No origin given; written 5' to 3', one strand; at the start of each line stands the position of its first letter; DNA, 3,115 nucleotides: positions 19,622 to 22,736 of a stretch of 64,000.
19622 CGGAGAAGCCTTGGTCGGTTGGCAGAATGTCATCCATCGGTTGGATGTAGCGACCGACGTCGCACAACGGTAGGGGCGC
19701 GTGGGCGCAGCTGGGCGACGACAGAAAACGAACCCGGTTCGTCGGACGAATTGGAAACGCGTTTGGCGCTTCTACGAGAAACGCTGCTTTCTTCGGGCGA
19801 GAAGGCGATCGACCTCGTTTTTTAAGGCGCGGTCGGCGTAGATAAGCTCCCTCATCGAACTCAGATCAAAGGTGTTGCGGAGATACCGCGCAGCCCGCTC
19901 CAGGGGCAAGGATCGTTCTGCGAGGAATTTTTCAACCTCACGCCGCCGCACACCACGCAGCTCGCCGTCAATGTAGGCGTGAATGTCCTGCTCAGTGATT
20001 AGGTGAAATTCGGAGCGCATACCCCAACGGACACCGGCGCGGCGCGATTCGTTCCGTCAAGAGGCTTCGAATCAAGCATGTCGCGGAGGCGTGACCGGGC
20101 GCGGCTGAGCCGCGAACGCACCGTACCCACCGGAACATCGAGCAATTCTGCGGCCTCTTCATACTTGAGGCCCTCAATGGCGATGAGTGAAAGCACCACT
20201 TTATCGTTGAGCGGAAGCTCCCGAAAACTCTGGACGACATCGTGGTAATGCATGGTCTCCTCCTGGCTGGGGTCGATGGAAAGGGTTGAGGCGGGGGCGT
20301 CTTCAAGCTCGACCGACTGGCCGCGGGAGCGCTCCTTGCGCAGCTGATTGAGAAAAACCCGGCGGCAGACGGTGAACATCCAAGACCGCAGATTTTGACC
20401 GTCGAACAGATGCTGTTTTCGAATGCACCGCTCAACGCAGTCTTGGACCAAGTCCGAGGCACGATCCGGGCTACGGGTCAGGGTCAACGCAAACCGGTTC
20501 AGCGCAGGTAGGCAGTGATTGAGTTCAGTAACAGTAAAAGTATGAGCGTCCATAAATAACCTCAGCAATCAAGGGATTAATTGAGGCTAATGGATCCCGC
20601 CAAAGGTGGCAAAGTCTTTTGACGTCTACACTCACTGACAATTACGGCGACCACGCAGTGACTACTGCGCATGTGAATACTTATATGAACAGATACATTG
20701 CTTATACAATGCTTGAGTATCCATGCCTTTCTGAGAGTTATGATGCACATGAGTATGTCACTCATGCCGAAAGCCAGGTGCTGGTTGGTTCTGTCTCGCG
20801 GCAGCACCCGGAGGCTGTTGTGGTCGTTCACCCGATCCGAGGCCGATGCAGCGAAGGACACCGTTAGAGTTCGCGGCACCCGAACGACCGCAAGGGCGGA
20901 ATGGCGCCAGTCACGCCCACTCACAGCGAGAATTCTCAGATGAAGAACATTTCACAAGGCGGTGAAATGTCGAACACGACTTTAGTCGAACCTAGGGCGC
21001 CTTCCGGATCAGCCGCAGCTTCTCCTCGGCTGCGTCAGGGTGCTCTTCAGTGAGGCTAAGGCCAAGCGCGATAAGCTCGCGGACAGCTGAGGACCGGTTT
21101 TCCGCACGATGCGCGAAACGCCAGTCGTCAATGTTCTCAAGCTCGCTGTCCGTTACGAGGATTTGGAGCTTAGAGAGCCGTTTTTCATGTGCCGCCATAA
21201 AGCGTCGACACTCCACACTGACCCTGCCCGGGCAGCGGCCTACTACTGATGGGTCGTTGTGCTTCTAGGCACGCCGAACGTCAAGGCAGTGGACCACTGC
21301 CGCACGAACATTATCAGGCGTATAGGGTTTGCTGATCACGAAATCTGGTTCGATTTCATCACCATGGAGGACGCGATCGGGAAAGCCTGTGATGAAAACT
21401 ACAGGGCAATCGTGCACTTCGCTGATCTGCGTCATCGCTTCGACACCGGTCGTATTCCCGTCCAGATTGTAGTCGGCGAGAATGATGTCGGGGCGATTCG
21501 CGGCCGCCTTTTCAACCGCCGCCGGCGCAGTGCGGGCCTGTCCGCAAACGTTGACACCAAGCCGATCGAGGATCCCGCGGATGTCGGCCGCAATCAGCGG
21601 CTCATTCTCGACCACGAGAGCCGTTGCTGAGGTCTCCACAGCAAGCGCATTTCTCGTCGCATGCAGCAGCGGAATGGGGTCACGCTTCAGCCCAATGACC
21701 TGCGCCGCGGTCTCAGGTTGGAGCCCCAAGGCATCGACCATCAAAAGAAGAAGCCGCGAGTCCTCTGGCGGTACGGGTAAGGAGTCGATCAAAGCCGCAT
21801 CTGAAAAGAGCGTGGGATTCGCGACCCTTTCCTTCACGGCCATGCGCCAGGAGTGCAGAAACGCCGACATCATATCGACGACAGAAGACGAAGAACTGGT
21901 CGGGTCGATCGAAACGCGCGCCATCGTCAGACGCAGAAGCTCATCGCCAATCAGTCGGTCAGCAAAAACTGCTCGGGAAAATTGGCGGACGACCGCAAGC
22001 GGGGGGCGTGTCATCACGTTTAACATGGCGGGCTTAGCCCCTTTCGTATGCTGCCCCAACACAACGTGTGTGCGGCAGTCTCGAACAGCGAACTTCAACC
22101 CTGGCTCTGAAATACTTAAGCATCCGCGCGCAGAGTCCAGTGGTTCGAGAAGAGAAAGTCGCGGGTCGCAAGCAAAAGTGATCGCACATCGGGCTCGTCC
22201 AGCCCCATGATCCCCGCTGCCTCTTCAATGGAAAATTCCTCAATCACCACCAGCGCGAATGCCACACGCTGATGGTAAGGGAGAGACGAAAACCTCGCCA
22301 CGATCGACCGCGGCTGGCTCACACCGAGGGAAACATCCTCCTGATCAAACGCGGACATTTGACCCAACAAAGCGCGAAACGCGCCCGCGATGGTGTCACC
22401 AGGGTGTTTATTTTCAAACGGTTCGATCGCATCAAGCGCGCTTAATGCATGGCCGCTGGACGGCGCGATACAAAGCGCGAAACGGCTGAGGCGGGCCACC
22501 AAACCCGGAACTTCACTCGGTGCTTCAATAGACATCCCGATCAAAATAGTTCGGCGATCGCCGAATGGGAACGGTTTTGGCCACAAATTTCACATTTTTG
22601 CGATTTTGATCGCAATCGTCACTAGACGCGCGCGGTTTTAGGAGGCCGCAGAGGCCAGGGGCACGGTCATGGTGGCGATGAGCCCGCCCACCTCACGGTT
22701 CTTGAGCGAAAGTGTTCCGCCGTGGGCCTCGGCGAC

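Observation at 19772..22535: Non-canonical general-stress-response-like partner-switch locus without NepR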

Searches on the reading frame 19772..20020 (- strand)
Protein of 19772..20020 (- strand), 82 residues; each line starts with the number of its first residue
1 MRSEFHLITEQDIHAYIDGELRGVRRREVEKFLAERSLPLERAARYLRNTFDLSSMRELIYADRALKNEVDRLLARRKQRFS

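Call 3: search_protein_families(library=pfam, proteins=[window:19772-20020:-], max_evalue=0.1)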
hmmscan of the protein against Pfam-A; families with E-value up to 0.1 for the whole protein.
window:19772-20020:- (82 aa): 1 family
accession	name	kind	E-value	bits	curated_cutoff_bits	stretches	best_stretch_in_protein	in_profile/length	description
PF13490.11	zf-HC2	-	0.002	18.6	22.2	1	10-30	5-25/35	Putative zinc-finger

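Call 4: search_protein_families(library=ncbifam, proteins=[window:19772-20020:-], max_evalue=0.1)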
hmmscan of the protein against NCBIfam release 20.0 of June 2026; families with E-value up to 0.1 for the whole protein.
window:19772-20020:- (82 aa): 0 families

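Call 20: search_solved_structures(query=window:19772-20020:-, max_evalue=10, show_alignments=3)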
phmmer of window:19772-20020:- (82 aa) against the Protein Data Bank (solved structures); distinct sequences matched with E-value up to 10: 3.
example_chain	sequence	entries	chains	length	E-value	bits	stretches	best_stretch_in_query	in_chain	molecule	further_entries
2gcc_A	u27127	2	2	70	0.12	16.8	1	21-72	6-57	ATERF1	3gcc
1gcc_A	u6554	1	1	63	0.13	16.8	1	21-72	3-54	ETHYLENE RESPONSIVE ELEMENT BINDING FACTOR 1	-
11zv_B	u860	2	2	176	1.1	13.8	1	5-37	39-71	RBD minibinder 11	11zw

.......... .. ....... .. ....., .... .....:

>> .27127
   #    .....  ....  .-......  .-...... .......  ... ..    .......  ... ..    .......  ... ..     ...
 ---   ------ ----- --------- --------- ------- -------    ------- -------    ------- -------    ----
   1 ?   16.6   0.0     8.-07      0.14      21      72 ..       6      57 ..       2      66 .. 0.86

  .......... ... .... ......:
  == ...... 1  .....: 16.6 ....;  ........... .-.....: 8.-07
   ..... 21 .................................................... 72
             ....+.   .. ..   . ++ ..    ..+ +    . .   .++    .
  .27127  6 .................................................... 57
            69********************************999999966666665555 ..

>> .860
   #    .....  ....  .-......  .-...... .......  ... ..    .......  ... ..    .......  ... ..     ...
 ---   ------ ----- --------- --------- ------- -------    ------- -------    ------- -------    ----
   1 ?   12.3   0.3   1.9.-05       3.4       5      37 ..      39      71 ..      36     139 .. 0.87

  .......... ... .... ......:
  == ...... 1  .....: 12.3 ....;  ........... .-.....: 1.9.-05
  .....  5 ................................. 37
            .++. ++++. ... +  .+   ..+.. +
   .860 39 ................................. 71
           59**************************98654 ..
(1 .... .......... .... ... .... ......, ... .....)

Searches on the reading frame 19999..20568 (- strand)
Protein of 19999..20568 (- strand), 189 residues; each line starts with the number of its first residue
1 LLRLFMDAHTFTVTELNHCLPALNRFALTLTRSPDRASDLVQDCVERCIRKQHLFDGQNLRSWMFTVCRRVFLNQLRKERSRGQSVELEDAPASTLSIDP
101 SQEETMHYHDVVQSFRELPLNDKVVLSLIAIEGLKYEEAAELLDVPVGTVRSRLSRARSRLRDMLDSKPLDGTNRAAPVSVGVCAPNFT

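Call 3: search_protein_families(library=pfam, proteins=[window:19999-20568:-], max_evalue=0.1)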
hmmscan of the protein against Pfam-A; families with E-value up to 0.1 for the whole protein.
window:19999-20568:- (189 aa): 9 families
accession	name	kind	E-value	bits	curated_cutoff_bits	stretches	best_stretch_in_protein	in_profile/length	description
PF08281.18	Sigma70_r4_2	-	2.1e-14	53.3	25.7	1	115-161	8-54/54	Sigma-70, region 4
PF04542.20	Sigma70_r2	-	3.1e-11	43.3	24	1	18-81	4-70/71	Sigma-70 region 2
PF22029.2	PhyR_sigma2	-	2.2e-10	40.8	27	1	17-67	2-53/55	Sigma2 domain of PhyR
PF04545.22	Sigma70_r4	-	7.7e-09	35.4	24.1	1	117-162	4-49/50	Sigma-70, region 4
PF07638.17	Sigma70_ECF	-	5.4e-07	30.1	21.1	1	38-165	50-183/185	ECF sigma factor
PF13384.12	HTH_23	-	0.0032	17.7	24.6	1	130-159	15-44/50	Homeodomain-like domain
PF22233.2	PhyR_sigma-like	-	0.013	15.8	27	1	128-157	14-43/50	Response regulator PhyR, sigma-like domain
PF20432.4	Xre-like-HTH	-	0.025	15.3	25.8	1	124-158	14-46/63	Antitoxin Xre-like helix-turn-helix domain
PF13556.12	HTH_30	-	0.037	14.2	27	1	133-166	12-45/59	PucR C-terminal helix-turn-helix domain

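Call 4: search_protein_families(library=ncbifam, proteins=[window:19999-20568:-], max_evalue=0.1)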
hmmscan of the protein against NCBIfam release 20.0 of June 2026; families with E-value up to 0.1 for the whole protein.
window:19999-20568:- (189 aa): 96 families (the best 25 are shown)
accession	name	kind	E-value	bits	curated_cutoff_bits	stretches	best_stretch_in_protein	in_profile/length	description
NF009164.0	PRK12511.1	equivalog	2.9e-36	124.7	185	1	15-169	9-164/182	RNA polymerase sigma factor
NF009199.0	PRK12547.1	subfamily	2e-33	115.3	219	1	14-166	10-161/184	RNA polymerase sigma factor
NF009198.0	PRK12546.1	equivalog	1.7e-31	109.4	270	1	14-168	11-164/188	RNA polymerase sigma factor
NF009169.0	PRK12516.1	equivalog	5.7e-30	104.2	321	1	14-166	14-165/188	RNA polymerase sigma factor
NF009192.0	PRK12540.1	equivalog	2.7e-27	95.5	307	1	18-166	13-160/182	RNA polymerase sigma factor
NF058625.1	sigma_PG0214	equivalog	5.8e-25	87.9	130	1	6-166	1-162/170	GFO_1088 family ECF-type sigma factor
TIGR02937.1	sigma70-ECF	superfamily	6.9e-24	84.3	42.9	1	17-165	8-165/165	sigma-70 family RNA polymerase sigma factor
NF007216.0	PRK09638.1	equivalog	1.2e-22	80.5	194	1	17-166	25-175/180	RNA polymerase sigma factor SigY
TIGR02950.1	SigM_subfam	subfamily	2.5e-21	76.2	147.95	1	22-164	12-157/159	RNA polymerase sigma factor, SigM family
NF007227.0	PRK09645.1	subfamily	4.2e-21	75.6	202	1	17-166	21-171/177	sigma-70 family RNA polymerase sigma factor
NF007226.0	PRK09644.1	equivalog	5.6e-21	75.3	199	1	23-166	14-158/166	RNA polymerase sigma factor SigM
NF007225.0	PRK09643.1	equivalog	1.3e-20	74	190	1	22-168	39-185/204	RNA polymerase sigma factor SigM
NF008890.0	PRK11924.1-3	equivalog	4.2e-20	72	284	1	17-166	46-202/205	RNA polymerase sigma factor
NF009185.0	PRK12533.1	equivalog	5.3e-20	72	248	1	10-170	30-198/231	RNA polymerase sigma factor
TIGR02983.1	SigE-fam_strep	subfamily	3e-19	69.5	141.55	1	19-167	15-160/162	SigE family RNA polymerase sigma factor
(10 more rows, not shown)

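Call 19: search_solved_structures(query=window:19999-20568:-, max_evalue=0.001)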
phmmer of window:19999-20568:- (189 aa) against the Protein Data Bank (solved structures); distinct sequences matched with E-value up to 0.001: 20.
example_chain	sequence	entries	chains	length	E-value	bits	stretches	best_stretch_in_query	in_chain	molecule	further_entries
5uxx_A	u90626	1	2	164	8.7e-26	93.9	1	15-165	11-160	RNA polymerase sigma factor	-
6jcy_F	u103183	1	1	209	1.5e-16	63.9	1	22-167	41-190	ECF RNA polymerase sigma factor SigH,ECF RNA polymerase sigma factor SigE,ECF RNA polymera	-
5zx2_F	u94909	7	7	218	3.4e-15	59.4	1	22-167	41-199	ECF RNA polymerase sigma factor SigH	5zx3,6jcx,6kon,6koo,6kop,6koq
9m9d_F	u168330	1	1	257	6.5e-13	52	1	23-172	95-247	ECF RNA polymerase sigma factor SigE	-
9m9e_F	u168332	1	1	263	6.9e-13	51.9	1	23-172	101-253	ECF RNA polymerase sigma factor SigE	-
9m98_F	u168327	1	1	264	7e-13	51.9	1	23-172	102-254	ECF RNA polymerase sigma factor SigE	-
1or7_A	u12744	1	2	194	6e-09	39.1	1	37-162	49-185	RNA polymerase sigma-E factor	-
6jbq_F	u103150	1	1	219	8.5e-09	38.6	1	37-162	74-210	ECF RNA polymerase sigma-E factor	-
5fgm_A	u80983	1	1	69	9.6e-09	38.4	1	109-166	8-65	ECF RNA polymerase sigma factor SigR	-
6in7_B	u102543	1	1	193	1.4e-08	37.9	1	32-163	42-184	RNA polymerase sigma-H factor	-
8z6g_B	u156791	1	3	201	1.5e-08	37.8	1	32-163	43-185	RNA polymerase sigma factor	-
2q1z_A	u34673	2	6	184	2.4e-08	37.2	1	16-164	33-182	RpoE, ECF SigE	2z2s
2h27_A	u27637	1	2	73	3.5e-08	36.6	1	111-162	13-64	RNA polymerase Sigma E factor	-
7qh5_A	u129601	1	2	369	4e-07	33.2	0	115-168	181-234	RNA polymerase sigma factor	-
1h3l_A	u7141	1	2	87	4.6e-07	33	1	22-81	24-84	RNA POLYMERASE SIGMA FACTOR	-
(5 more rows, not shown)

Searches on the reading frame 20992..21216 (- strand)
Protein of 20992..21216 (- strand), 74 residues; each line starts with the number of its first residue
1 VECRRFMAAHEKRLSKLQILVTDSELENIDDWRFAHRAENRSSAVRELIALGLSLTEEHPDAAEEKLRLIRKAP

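Call 3: search_protein_families(library=pfam, proteins=[window:20992-21216:-], max_evalue=0.1)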
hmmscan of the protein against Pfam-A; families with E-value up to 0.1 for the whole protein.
window:20992-21216:- (74 aa): 1 family
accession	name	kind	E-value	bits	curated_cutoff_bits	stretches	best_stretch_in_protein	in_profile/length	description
PF23486.1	Ig_TMEM132_5th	-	0.022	15.3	28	1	18-43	1-26/137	TMEM132 fifth domain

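Call 4: search_protein_families(library=ncbifam, proteins=[window:20992-21216:-], max_evalue=0.1)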
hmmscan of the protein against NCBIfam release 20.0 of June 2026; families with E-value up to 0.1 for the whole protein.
window:20992-21216:- (74 aa): 2 families
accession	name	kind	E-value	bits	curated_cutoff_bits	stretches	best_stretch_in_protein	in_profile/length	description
NF002815.0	PRK02967.1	equivalog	0.027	14.5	83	1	16-63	3-50/139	nickel-responsive transcriptional regulator NikR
TIGR02793.1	nikR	equivalog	0.062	13.6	175.45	1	17-62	3-48/129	nickel-responsive transcriptional regulator NikR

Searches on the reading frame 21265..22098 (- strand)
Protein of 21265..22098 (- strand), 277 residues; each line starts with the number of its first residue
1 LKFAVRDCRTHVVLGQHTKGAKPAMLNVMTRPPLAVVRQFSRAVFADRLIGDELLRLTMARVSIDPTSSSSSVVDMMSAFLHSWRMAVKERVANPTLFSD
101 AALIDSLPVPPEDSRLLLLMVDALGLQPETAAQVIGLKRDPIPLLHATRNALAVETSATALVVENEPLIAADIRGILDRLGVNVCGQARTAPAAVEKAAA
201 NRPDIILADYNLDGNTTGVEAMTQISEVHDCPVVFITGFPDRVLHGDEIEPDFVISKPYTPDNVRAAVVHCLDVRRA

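Call 3: search_protein_families(library=pfam, proteins=[window:21265-22098:-], max_evalue=0.1)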
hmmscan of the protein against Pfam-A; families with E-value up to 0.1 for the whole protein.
window:21265-22098:- (277 aa): 1 family
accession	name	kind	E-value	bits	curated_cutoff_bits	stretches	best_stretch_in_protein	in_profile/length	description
PF00072.30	Response_reg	-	9.1e-14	52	30.2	1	161-268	2-110/111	Response regulator receiver domain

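Call 4: search_protein_families(library=ncbifam, proteins=[window:21265-22098:-], max_evalue=0.1)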
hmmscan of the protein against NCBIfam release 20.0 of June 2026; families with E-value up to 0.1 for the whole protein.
window:21265-22098:- (277 aa): 32 families (the best 25 are shown)
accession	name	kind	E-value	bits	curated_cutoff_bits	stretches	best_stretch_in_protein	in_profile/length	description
NF006623.1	PRK09191.1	subfamily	1.5e-46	159.3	240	1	33-273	9-253/258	PhyR family response regulator anti-anti-sigma factor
NF009972.0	PRK13435.1-3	subfamily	3.5e-14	52.8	119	1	159-276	18-131/146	response regulator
NF009971.0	PRK13435.1-2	subfamily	3.7e-14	52.8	151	1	160-267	3-108/141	response regulator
NF009973.0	PRK13435.1-4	equivalog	3.9e-11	43.2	158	1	158-273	9-123/154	response regulator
NF041832.1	near_NosP_CTERM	subfamily_domain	5.8e-11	42.1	400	1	155-271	249-369/370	NahK/ErcS family hybrid sensor histidine kinase/response regulator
NF009970.0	PRK13435.1-1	equivalog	7.5e-11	42.1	143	1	161-276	4-116/125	response regulator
NF009974.0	PRK13435.1-6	equivalog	1.4e-10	41.1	171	1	159-271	7-121/155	response regulator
NF008296.0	PRK11083.1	equivalog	2.3e-08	33.8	273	1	157-272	3-118/228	two-component system response regulator CreB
NF009206.0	PRK12555.1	subfamily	2.1e-07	30.2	342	1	161-237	4-80/340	chemotaxis-specific protein-glutamate methyltransferase CheB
NF052445.1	RespRegMctR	equivalog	3.2e-07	30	300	1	160-227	4-71/205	two-component system response regulator MctR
NF007018.1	PRK09483.1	equivalog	2.8e-06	27.1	280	1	161-236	5-81/217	UvrY/SirA/GacA family response regulator transcription factor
NF040689.1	MtrAB_MtrA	equivalog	3.2e-06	26.7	300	1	161-268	2-109/219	MtrAB system response regulator MtrA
NF007982.1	PRK10710.1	equivalog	5.4e-06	26.2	380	1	156-271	6-121/235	envelope stress response regulator BaeR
NF040534.1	resp_reg_YycF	equivalog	1.1e-05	24.8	340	1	160-268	3-111/231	response regulator YycF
TIGR02154.1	PhoB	equivalog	1.4e-05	24.6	296.2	1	158-269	3-117/226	phosphate regulon transcriptional regulator PhoB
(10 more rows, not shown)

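Call 8: find_homologous_proteins(query=window:21265-22098:-)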
Query window:21265-22098:- (277 aa): 89 proteins with E <= 0.001 among 2801 candidates.
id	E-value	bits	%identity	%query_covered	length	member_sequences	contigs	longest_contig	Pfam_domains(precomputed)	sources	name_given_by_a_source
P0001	1.4e-166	570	100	96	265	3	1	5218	PF00072.31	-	-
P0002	8.5e-118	411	74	91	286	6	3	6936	PF00072.31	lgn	-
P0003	3.8e-117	408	74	91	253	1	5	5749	PF00072.31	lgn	-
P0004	4.3e-116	405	74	93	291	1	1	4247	PF00072.31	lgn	-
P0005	4.1e-114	398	73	92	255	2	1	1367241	PF00072.31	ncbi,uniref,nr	ncbi:response regulator [Parvularcula sp. ZS-1/3]|uniref:Response regulator n=2 Tax=Parvularcula med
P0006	5.2e-114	398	74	91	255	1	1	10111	PF00072.31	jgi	jgi:CheY-like chemotaxis protein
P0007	5.2e-114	398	73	91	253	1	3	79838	PF00072.31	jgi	jgi:CheY-like chemotaxis protein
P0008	7.4e-114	398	72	91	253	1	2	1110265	PF00072.31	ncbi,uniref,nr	ncbi:response regulator [Parvularcula lutaonensis]|uniref:Response regulator n=1 Tax=Parvularcula lu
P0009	9.3e-113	394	71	91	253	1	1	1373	PF00072.31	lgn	-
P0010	5.5e-112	392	73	90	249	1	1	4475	PF00072.31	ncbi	-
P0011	8.2e-112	391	73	90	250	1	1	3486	PF00072.31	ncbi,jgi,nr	ncbi:MAG: response regulator [Parvularcula sp.]|jgi:CheY-like chemotaxis protein|nr:response regulat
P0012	4.4e-111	389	72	91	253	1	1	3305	PF00072.31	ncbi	ncbi:MAG: response regulator [Pseudomonadota bacterium]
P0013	6.6e-111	388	73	90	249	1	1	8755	PF00072.31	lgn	-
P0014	2.2e-108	380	69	91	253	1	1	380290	PF00072.31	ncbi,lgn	ncbi:MAG: response regulator [Pseudomonadota bacterium]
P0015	2.8e-108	379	70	91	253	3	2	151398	PF00072.31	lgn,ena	-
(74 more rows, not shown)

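Call 18: search_solved_structures(query=window:21265-22026:-, max_evalue=0.001, show_alignments=2)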
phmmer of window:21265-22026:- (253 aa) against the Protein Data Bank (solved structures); distinct sequences matched with E-value up to 0.001: 29.
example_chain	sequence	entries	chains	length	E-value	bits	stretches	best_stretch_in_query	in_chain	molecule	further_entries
5uxw_A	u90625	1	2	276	2.4e-29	105.8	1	5-248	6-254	Sensory transduction regulatory protein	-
5uxv_A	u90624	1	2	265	9e-29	103.9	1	5-248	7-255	Sensory transduction regulatory protein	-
4qic_A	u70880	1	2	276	1.1e-28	103.6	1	5-248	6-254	Sensory transduction regulatory protein, Anti-anti-sigma factor PhyR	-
3n0r_A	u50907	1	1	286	1.5e-28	103.2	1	7-248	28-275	Response regulator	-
4g97_A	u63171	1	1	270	2.9e-28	102.3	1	4-248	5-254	Response regulator receiver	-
9by5_A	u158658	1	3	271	3.8e-28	101.8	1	9-246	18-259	Response regulator receiver protein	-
9cb6_A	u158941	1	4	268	7.3e-28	100.9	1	10-247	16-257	Response regulator receiver protein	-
2n9u_A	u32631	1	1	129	1e-21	80.8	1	133-248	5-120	Response regulator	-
9xzo_A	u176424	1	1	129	9.9e-13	51.4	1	134-244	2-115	De novo protein M1X0B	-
3cg0_A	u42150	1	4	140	1.5e-08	37.7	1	135-244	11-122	Response regulator receiver modulated diguanylate cyclase with PAS/PAC sensor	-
1s8n_A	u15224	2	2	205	1.3e-07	34.7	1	135-220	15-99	putative antiterminator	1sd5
5ieb_A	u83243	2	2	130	1.1e-06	31.7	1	136-247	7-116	Sensory transduction regulatory protein | SdrG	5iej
6oec_A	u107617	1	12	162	1.3e-06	31.4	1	135-217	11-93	Response regulator/sensory box protein/GGDEF domain protein,Spindle pole body component SP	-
3h5i_A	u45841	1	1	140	1.3e-06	31.4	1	136-217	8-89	Response regulator/sensory box protein/GGDEF domain protein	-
3nhm_A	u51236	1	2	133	5.8e-06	29.3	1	136-250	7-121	Response regulator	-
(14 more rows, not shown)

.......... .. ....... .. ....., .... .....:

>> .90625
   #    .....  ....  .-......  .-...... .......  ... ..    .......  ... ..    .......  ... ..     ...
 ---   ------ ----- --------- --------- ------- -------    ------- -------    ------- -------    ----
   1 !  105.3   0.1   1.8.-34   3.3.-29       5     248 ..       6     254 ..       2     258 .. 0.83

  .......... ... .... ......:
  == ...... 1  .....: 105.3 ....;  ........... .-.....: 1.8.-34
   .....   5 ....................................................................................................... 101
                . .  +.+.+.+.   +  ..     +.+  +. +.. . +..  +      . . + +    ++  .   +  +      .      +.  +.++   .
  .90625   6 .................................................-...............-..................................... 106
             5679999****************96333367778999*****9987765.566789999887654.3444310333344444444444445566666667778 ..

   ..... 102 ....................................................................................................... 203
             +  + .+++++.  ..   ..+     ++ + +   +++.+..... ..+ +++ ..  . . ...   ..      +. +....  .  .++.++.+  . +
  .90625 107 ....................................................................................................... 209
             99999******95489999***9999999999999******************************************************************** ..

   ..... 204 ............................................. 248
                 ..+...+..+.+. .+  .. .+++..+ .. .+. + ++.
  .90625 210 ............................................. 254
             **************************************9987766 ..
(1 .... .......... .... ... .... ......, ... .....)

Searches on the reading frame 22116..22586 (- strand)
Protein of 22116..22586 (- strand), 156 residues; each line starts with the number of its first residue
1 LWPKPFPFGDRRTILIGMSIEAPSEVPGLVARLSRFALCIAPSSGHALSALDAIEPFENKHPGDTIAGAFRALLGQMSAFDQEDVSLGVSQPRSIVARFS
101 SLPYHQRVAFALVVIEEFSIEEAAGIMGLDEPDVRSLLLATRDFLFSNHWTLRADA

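Call 3: search_protein_families(library=pfam, proteins=[window:22116-22586:-], max_evalue=0.1)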
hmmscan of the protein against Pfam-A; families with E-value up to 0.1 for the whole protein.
window:22116-22586:- (156 aa): 2 families
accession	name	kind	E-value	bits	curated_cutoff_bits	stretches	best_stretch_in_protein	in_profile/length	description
PF22233.2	PhyR_sigma-like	-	1.1e-07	32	27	1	105-138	7-40/50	Response regulator PhyR, sigma-like domain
PF08281.18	Sigma70_r4_2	-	1.7e-07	31.2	25.7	1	95-140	4-49/54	Sigma-70, region 4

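Call 4: search_protein_families(library=ncbifam, proteins=[window:22116-22586:-], max_evalue=0.1)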
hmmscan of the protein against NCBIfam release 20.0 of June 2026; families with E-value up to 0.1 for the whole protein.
window:22116-22586:- (156 aa): 13 families
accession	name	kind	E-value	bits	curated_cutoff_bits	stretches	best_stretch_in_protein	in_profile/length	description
NF006623.1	PRK09191.1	subfamily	5e-06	26.4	240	1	86-141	72-128/258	PhyR family response regulator anti-anti-sigma factor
NF006550.0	PRK09047.1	equivalog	4.8e-05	22.9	173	1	93-136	131-174/194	RNA polymerase sigma factor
NF008888.0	PRK11922.1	equivalog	5.3e-05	23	204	1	94-145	140-192/231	RNA polymerase sigma factor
NF004113.0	PRK05602.1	equivalog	7.7e-05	22.4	208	1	90-143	142-195/211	RNA polymerase sigma factor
NF007225.0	PRK09643.1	equivalog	0.00022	21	190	1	82-141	115-174/204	RNA polymerase sigma factor SigM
TIGR02950.1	SigM_subfam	subfamily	0.00023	21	147.95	1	91-143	100-152/159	RNA polymerase sigma factor, SigM family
NF009164.0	PRK12511.1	equivalog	0.0003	20.3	185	1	95-129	105-139/182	RNA polymerase sigma factor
NF058625.1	sigma_PG0214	equivalog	0.00055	19.7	130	1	97-142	109-154/170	GFO_1088 family ECF-type sigma factor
NF009198.0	PRK12546.1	equivalog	0.0045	16.7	270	1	95-139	107-151/188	RNA polymerase sigma factor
TIGR02937.1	sigma70-ECF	superfamily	0.0045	16.6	42.9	1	97-144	113-160/165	sigma-70 family RNA polymerase sigma factor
NF009166.1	PRK12513.1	equivalog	0.035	13.8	206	1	90-137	127-174/193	RNA polymerase sigma factor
NF009188.0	PRK12536.1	subfamily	0.044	13.7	250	1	94-134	131-171/190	RNA polymerase sigma factor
NF009169.0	PRK12516.1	equivalog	0.097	12.1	321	0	98-137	113-152/188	RNA polymerase sigma factor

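Call 77: find_homologous_proteins(query=window:22116-22586:-, max_evalue=0.001)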
Query window:22116-22586:- (156 aa): 23 proteins with E <= 0.001 among 246 candidates.
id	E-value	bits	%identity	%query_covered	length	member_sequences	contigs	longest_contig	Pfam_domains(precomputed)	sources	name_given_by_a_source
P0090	6.7e-83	294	100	89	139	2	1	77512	PF22233.3,PF08281.19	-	-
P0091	4.1e-39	152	62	83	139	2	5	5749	PF22233.3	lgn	-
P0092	1.9e-37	147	63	83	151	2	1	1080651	PF22233.3,PF08281.19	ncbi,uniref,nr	ncbi:hypothetical protein [Parvularcula lutaonensis]|uniref:hypothetical protein n=1 Tax=Parvularcul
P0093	6.2e-37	145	60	83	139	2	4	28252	PF22233.3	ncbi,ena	-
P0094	4.5e-36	142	60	82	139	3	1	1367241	PF22233.3,PF08281.19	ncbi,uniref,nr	ncbi:hypothetical protein [Parvularcula mediterranea]|uniref:hypothetical protein n=1 Tax=Parvularcu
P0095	5.8e-35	138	60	81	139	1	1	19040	PF22233.3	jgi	-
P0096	6.5e-35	138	56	89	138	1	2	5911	PF22233.3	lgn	-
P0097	1.0e-34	138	57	86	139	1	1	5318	PF22233.3,PF08281.19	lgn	-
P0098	2.3e-34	137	59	83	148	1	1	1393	PF22233.3,PF08281.19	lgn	-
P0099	2.4e-34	136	58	85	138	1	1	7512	PF22233.3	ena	-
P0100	1.1e-32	131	54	82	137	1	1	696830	PF22233.3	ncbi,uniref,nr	ncbi:hypothetical protein [Parvularcula maris]|uniref:PhyR sigma4 domain-containing protein n=1 Tax=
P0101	3.4e-32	129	56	81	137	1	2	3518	PF22233.3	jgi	jgi:hypothetical protein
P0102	9.2e-32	128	58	81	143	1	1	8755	PF22233.3,PF08281.19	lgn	-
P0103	2.7e-31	127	58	82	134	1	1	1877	PF22233.3,PF08281.19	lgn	-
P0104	4.3e-30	123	53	81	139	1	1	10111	PF22233.3,PF08281.19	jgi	jgi:DNA-directed RNA polymerase specialized sigma24 family protein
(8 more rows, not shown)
